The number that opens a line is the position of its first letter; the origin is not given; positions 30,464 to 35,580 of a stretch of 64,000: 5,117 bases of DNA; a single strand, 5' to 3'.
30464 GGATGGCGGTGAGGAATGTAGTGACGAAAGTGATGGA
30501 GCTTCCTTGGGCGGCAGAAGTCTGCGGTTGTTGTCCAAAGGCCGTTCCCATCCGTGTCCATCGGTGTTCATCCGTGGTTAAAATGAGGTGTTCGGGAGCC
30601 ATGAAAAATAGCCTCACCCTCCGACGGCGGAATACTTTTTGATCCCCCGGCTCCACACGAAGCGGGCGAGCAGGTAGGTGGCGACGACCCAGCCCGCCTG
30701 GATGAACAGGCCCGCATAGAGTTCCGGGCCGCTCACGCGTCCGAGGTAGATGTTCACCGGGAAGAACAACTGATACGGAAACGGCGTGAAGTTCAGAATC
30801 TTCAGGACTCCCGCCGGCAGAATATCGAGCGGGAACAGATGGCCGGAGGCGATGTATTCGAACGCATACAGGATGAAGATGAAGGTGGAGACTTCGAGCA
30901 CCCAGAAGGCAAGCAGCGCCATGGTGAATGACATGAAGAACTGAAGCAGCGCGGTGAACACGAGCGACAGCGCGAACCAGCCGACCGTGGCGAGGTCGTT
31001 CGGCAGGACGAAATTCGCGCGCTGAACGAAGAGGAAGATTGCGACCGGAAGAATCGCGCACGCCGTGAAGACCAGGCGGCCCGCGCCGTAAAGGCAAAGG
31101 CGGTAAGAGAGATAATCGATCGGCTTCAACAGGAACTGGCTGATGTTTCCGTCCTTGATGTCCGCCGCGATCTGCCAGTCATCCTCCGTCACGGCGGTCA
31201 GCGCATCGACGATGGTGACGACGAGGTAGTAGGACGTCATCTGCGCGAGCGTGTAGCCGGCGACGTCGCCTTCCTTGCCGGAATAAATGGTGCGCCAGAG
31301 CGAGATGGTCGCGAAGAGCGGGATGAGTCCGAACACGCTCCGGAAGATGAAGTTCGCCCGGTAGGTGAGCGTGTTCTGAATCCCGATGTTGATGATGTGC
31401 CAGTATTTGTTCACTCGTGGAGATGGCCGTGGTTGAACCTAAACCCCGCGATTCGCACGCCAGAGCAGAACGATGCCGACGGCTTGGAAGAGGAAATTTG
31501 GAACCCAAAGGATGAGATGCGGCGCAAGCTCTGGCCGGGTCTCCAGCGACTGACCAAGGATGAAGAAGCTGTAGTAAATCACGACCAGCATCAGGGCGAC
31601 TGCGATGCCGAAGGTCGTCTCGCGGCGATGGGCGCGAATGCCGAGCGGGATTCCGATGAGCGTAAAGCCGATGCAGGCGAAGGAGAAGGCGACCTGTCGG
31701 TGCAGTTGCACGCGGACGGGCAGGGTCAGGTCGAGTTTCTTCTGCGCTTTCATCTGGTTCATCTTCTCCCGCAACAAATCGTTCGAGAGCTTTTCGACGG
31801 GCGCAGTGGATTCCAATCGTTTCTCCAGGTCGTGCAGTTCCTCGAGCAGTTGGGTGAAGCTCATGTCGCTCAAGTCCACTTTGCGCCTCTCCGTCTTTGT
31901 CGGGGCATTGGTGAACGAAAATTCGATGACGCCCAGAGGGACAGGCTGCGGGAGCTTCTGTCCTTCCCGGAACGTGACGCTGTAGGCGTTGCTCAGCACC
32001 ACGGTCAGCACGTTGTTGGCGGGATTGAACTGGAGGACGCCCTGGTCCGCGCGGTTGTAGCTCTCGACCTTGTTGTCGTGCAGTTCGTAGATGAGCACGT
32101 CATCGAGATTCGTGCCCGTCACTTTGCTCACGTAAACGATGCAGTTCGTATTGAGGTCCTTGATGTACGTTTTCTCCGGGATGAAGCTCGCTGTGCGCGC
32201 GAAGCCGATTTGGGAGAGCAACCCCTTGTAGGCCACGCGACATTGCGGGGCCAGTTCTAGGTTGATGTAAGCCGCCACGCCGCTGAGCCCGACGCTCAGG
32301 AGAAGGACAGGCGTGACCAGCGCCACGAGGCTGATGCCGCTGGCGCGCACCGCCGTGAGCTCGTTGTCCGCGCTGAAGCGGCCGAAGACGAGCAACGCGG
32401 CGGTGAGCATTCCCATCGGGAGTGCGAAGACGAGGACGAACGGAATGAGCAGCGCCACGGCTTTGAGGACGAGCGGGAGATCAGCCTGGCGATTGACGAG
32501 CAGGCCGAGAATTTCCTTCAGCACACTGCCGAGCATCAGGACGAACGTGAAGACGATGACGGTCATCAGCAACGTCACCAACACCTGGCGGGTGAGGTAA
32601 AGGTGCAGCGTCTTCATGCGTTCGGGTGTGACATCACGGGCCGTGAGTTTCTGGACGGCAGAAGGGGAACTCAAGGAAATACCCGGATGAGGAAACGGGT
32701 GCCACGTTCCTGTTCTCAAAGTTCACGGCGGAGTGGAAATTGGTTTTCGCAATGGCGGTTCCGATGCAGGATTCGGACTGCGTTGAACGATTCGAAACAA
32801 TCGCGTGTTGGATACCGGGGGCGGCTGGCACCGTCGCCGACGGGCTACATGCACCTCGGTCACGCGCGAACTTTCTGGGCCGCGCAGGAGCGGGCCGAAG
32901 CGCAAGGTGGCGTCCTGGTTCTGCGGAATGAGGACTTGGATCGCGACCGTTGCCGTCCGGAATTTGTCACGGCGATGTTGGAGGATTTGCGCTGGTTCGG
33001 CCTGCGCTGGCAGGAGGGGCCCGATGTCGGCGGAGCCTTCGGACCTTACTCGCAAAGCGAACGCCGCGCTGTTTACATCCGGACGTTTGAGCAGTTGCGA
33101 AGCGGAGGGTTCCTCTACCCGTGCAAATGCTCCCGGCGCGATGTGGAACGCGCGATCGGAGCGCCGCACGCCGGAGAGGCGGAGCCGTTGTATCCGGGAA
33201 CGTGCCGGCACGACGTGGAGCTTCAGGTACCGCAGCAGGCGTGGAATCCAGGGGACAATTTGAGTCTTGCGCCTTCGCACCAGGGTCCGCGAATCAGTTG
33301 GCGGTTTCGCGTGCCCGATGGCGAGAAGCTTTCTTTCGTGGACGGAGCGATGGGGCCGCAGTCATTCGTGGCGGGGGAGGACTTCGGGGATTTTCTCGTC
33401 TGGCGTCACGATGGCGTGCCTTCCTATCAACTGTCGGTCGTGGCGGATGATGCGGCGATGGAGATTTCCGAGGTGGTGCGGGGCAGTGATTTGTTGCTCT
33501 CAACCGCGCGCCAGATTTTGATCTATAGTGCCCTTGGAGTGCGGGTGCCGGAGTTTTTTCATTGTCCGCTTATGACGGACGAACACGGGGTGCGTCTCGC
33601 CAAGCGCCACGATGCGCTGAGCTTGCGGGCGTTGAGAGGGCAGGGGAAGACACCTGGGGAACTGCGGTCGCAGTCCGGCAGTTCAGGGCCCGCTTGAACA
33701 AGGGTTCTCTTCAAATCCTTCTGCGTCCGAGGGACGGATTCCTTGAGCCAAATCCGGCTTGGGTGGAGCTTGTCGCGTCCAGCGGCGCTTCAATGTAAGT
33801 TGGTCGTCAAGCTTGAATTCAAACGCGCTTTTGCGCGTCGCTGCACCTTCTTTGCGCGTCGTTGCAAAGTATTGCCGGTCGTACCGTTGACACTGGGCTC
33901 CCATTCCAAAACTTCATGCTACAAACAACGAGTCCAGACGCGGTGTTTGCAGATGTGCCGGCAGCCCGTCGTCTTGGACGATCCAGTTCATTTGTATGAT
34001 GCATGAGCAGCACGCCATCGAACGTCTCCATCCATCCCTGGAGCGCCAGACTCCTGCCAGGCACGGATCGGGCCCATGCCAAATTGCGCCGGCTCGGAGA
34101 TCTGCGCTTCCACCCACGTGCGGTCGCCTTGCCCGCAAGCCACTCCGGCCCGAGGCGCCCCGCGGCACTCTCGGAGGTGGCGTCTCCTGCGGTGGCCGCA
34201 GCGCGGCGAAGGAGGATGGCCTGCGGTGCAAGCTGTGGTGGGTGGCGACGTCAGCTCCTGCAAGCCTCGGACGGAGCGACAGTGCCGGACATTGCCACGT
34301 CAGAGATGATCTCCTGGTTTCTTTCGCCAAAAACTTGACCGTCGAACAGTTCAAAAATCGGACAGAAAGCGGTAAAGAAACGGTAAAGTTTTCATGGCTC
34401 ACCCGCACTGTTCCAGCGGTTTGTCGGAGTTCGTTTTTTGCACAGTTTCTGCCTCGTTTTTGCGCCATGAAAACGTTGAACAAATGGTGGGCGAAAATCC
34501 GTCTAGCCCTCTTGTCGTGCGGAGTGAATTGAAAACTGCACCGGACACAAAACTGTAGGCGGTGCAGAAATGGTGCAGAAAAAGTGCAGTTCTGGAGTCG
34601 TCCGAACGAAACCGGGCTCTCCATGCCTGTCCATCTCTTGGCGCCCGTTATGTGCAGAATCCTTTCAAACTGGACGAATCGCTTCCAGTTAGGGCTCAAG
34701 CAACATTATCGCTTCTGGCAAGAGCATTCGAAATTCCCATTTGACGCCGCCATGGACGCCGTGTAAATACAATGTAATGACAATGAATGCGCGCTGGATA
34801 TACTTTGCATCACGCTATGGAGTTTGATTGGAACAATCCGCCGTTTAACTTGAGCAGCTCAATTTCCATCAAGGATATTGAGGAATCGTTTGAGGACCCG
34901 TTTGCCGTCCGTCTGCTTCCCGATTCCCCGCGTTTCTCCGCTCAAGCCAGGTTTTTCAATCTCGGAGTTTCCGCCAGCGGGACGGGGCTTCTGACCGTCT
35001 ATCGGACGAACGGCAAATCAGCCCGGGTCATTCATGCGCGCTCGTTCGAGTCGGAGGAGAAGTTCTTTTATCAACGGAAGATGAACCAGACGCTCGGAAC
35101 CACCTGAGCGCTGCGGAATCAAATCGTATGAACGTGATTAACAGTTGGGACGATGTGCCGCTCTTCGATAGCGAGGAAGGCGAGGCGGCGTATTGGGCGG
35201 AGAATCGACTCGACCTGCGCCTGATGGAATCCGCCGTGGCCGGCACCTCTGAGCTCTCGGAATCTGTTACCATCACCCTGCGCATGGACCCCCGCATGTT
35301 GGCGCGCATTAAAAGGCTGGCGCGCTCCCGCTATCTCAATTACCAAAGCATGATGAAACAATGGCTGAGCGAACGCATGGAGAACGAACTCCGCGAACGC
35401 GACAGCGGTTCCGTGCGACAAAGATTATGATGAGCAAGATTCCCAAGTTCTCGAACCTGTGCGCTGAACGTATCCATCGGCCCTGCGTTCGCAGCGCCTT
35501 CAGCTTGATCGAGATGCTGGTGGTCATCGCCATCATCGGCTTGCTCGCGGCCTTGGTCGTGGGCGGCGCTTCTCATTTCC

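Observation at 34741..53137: Stand-alone G-G-H-I-J-K pseudopilin operon joined to a toxin-antitoxin pair and a 3,223-aa anchored S8 protease: candidate cargo-dedicated pseudopilus system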

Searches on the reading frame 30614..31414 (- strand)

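Call 9: search_protein_families(library=pfam, proteins=[window:30614-31414:-], max_evalue=0.001)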
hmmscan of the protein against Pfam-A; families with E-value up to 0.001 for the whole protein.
window:30614-31414:- (266 aa): 1 family
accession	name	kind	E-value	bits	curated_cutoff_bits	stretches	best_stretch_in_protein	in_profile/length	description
PF06182.17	ABC2_membrane_6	-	5e-25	89.1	22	1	30-265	1-229/229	ABC-2 family transporter protein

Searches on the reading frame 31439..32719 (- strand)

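Call 9: search_protein_families(library=pfam, proteins=[window:31439-32719:-], max_evalue=0.001)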
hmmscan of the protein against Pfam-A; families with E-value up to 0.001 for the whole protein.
window:31439-32719:- (426 aa): 1 family
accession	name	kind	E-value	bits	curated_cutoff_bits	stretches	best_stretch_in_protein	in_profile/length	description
PF03739.19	LptF_LptG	-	3e-66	224.3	27.9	1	41-421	2-353/353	Lipopolysaccharide export system permease LptF/LptG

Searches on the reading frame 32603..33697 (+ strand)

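Call 9: search_protein_families(library=pfam, proteins=[window:32603-33697:+], max_evalue=0.001)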
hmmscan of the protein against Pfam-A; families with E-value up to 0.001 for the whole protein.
window:32603-33697:+ (364 aa): 1 family
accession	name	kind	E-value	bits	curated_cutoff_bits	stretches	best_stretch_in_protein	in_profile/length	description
PF00749.27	tRNA-synt_1c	-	2.3e-42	145.5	23.4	1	72-351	3-265/314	tRNA synthetases class I (E and Q), catalytic domain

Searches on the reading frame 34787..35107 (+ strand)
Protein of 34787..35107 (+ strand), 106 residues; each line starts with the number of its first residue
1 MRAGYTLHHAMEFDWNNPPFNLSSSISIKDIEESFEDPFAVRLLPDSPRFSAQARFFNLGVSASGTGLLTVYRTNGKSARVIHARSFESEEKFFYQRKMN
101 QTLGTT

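Call 5: search_protein_families(library=pfam, proteins=[window:34787-35107:+], max_evalue=0.01)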
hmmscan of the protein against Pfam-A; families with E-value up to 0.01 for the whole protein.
window:34787-35107:+ (106 aa): 1 family
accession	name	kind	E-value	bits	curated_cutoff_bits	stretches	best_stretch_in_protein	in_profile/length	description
PF04365.19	BrnT_toxin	-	9.4e-05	23.1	34.5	1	26-91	15-77/77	Ribonuclease toxin, BrnT, of type II toxin-antitoxin system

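Call 6: search_protein_families(library=ncbifam, proteins=[window:34787-35107:+], max_evalue=0.01)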
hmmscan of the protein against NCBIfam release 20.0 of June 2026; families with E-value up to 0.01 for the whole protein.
window:34787-35107:+ (106 aa): 0 families

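Call 84: search_protein_representatives(protein=window:34817-35104:+)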
Query: 96 residues. Proteins with E-value up to 0.001 (for the whole library): 124; up to 1e-10: 66; up to 1e-30: 1. The best 124 are listed.
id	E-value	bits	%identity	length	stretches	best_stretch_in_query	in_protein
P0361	1.0e-46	172.6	81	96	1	1-96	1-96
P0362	7.1e-28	112.4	69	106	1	1-75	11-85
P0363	8.3e-28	112.2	55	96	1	1-93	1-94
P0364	2.0e-27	110.9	73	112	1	1-67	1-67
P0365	2.0e-26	107.7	54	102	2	1-64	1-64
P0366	1.2e-25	105.3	76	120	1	1-62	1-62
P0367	1.8e-24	101.5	54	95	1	1-93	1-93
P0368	3.5e-24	100.6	71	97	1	27-94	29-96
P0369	1.3e-23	98.7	74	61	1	1-61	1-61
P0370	1.9e-23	98.2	49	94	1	1-91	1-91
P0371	3.4e-23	97.4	77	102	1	15-76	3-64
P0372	4.3e-23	97.1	84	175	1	1-56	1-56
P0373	9.9e-23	95.9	78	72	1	1-55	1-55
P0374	4.8e-22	93.8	56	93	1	1-91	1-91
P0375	6.4e-22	93.4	47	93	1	1-92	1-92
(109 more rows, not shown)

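Call 87: search_solved_structures(query=A7, max_evalue=10, show_alignments=1)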
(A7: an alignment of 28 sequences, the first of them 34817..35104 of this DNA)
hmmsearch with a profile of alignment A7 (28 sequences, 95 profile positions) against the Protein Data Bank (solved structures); distinct sequences matched with E-value up to 10: 2.
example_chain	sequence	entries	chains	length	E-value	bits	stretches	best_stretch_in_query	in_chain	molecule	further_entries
7q3q_B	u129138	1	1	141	0.25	14.3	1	42-85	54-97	VHH-12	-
2y8u_A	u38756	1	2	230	0.83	12.6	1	29-69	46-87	CHITIN DEACETYLASE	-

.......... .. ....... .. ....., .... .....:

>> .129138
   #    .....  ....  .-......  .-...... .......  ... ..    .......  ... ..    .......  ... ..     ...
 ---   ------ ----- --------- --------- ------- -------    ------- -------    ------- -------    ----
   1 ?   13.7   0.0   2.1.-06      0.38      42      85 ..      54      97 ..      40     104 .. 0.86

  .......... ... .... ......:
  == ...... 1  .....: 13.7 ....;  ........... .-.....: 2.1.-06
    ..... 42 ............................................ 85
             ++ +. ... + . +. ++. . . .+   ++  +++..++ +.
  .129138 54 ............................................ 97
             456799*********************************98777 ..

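Call 89: search_protein_families(library=pfam, alignment_id=A7, max_evalue=0.01)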
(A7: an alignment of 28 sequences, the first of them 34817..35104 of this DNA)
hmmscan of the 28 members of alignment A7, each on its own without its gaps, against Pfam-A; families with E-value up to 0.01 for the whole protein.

A. member 1, window:34817-35104:+ (96 aa): 1 family
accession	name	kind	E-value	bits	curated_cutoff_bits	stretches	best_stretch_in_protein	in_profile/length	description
PF04365.19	BrnT_toxin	-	7.4e-05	23.4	34.5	1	16-81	15-77/77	Ribonuclease toxin, BrnT, of type II toxin-antitoxin system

B. families by the number of members that match (of 28 scanned): 1 family
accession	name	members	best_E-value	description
PF04365.19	BrnT_toxin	27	1.8e-05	Ribonuclease toxin, BrnT, of type II toxin-antitoxin system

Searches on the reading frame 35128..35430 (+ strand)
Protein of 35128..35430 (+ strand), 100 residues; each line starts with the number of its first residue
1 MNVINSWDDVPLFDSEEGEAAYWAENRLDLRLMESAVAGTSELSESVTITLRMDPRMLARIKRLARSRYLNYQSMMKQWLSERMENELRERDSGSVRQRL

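Call 5: search_protein_families(library=pfam, proteins=[window:35128-35430:+], max_evalue=0.01)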
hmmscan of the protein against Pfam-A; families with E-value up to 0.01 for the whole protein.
window:35128-35430:+ (100 aa): 3 families
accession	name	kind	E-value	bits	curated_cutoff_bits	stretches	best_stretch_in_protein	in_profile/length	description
PF12441.14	CopG_antitoxin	-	1.2e-09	39.2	28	1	9-82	2-78/79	CopG antitoxin of type II toxin-antitoxin system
PF19807.5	DUF6290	-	0.0029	18.2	27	1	48-88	3-43/72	Family of unknown function (DUF6290)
PF23807.1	RHH_10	-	0.0044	17.7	27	1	45-91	22-68/84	Ribbon-helix-helix protein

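Call 6: search_protein_families(library=ncbifam, proteins=[window:35128-35430:+], max_evalue=0.01)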
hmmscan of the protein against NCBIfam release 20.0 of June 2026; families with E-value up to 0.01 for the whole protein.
window:35128-35430:+ (100 aa): 2 families
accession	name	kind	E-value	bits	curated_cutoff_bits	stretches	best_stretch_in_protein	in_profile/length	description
NF047399.1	BrnA_antitoxin_add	equivalog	0.0014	18.8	60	1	42-84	28-70/70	type II toxin-antitoxin system BrnA family antitoxin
NF046040.1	RelB_antitoxin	equivalog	0.0059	16.9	50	0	49-88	1-40/69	type II toxin-antitoxin system RelB family antitoxin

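Call 88: search_solved_structures(query=A8, max_evalue=10, show_alignments=1)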
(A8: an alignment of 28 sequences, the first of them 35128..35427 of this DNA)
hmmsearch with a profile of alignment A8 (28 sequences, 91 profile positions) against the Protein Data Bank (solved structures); distinct sequences matched with E-value up to 10: 0.
